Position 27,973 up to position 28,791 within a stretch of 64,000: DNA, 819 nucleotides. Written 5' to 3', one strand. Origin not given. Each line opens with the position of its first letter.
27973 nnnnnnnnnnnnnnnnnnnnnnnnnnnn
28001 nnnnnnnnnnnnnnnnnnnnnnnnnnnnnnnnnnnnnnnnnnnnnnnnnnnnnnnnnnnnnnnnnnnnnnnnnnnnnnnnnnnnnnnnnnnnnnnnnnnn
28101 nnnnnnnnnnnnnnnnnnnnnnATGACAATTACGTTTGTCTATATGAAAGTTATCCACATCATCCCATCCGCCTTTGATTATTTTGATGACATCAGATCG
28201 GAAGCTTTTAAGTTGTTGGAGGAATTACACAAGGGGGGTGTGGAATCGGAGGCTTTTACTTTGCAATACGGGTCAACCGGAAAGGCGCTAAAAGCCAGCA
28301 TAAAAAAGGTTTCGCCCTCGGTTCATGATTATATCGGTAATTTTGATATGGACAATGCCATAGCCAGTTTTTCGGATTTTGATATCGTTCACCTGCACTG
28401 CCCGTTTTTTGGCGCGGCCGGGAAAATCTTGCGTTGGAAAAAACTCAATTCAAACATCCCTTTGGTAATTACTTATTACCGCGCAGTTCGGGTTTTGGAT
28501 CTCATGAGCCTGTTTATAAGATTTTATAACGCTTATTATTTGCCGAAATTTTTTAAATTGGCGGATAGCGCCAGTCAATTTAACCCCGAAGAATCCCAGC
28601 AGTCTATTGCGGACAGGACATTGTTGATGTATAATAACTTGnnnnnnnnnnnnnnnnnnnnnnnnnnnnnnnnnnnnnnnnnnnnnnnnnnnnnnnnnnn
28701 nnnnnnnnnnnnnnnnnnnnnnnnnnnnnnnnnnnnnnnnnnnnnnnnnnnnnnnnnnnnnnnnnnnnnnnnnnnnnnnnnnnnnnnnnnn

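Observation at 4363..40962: Family A hairpin-pair elements: 60-80 bp intergenic palindromes that donate false start codons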

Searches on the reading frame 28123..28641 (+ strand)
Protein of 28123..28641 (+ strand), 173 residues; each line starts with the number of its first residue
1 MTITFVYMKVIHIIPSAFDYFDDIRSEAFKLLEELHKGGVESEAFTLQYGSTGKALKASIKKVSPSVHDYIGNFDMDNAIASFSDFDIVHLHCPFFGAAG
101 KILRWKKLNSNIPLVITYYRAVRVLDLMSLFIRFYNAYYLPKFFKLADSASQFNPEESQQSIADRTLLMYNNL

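Call 75: search_protein_families(library=pfam, proteins=[window:28123-28641:+], max_evalue=0.001)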
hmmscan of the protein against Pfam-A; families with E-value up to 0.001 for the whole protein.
window:28123-28641:+ (173 aa): 1 family
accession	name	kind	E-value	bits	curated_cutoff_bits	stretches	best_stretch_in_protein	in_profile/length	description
PF13439.12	Glyco_transf_4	-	4.3e-06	27.3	28.5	1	31-148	11-135/170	Glycosyltransferase Family 4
